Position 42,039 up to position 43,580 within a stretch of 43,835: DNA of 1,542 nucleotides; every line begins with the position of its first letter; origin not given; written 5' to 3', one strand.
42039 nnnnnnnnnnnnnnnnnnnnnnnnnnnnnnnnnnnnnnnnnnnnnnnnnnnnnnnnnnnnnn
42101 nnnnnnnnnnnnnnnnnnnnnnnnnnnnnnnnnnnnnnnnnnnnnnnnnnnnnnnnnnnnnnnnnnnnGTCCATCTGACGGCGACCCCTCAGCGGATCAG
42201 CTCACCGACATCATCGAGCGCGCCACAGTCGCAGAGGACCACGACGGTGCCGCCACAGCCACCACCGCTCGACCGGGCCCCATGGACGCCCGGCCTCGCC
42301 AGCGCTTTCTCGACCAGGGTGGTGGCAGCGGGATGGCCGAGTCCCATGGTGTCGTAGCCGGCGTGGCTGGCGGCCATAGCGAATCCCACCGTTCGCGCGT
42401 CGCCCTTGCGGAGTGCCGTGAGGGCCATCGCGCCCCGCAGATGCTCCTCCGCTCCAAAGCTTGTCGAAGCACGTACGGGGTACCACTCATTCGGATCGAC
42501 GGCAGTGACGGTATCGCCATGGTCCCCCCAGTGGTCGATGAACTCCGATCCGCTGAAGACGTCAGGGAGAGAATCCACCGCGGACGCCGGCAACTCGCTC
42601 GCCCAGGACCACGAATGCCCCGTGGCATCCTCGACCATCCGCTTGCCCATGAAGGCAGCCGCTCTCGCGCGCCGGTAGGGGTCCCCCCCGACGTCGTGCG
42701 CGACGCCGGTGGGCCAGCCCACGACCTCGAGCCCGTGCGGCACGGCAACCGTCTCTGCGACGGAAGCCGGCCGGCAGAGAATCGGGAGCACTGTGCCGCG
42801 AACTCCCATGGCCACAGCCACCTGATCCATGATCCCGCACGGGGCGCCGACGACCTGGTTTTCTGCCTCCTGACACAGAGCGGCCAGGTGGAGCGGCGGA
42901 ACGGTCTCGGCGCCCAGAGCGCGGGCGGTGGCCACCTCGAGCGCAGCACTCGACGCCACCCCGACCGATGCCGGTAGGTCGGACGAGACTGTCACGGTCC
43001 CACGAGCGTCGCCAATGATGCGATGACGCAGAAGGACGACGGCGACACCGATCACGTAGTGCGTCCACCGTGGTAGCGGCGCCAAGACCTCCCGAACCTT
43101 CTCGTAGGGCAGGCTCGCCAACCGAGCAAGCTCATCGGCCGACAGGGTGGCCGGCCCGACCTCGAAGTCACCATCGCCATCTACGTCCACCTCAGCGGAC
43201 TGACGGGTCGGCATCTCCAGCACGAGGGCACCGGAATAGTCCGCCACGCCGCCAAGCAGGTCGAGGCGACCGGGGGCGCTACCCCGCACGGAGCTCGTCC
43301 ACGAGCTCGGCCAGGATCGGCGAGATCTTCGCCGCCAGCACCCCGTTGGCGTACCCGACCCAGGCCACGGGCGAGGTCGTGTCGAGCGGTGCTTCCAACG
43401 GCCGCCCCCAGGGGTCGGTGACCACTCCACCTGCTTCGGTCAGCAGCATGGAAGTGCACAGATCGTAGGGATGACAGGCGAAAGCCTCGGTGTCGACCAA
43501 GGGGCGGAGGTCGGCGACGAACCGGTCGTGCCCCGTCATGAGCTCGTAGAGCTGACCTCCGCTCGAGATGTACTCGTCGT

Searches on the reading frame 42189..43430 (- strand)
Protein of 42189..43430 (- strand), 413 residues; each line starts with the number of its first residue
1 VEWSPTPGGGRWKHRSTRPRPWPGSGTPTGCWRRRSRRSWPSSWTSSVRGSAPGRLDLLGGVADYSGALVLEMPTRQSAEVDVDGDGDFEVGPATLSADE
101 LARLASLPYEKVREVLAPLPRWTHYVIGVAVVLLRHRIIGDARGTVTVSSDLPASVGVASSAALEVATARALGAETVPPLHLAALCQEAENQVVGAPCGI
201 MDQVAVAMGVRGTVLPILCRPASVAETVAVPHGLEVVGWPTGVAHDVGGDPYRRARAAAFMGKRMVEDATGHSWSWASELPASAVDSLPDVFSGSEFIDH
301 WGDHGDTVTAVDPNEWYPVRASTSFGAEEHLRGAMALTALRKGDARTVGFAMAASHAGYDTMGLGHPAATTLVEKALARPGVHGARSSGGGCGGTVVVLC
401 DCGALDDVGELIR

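Call 4: search_protein_families(library=pfam, proteins=[window:42189-43430:-])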
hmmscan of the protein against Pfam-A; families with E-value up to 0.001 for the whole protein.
window:42189-43430:- (413 aa): 2 families
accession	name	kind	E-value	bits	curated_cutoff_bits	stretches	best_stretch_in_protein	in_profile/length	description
PF00288.32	GHMP_kinases_N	-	1.3e-14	54.6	22.3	1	125-209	2-86/87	GHMP kinases N terminal domain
PF08544.19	GHMP_kinases_C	-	3e-07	31.2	21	1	337-401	2-68/85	GHMP kinases C terminal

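Call 5: search_protein_families(library=ncbifam, proteins=[window:42189-43430:-])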
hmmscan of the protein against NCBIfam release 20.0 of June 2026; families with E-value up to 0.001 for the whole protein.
window:42189-43430:- (413 aa): 7 families
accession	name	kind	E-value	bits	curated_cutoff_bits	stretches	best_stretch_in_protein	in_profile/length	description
NF003006.0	PRK03817.1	equivalog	8.4e-37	126.9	443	2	51-257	5-203/352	galactokinase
NF003472.0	PRK05101.1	equivalog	1.4e-31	109.8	499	2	51-264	24-240/382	galactokinase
TIGR00131.1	gal_kin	equivalog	2e-26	92.8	226.65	1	50-410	20-360/388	galactokinase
NF003705.0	PRK05322.1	equivalog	4.1e-25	88.3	385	2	52-212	24-184/388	galactokinase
NF001816.0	PRK00555.1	equivalog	5.9e-24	84.7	509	2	47-231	2-182/363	galactokinase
TIGR00549.1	mevalon_kin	equivalog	4.8e-13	49.2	163.05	2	131-208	69-147/276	mevalonate kinase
NF003036.0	PRK03926.1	equivalog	1.1e-08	34.6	403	1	141-209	72-143/302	mevalonate kinase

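Call 88: find_encoding_contigs(protein=window:42189-43430:-, flank=10000, max_places=2)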
Protein window:42189-43430:- (413 aa): no gene with exactly this product is on record in the collection.
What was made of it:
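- Tried and rejected: The look-up of the window's GHMP kinase failed, probably because my start codon differed from the recorded one (call 88).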
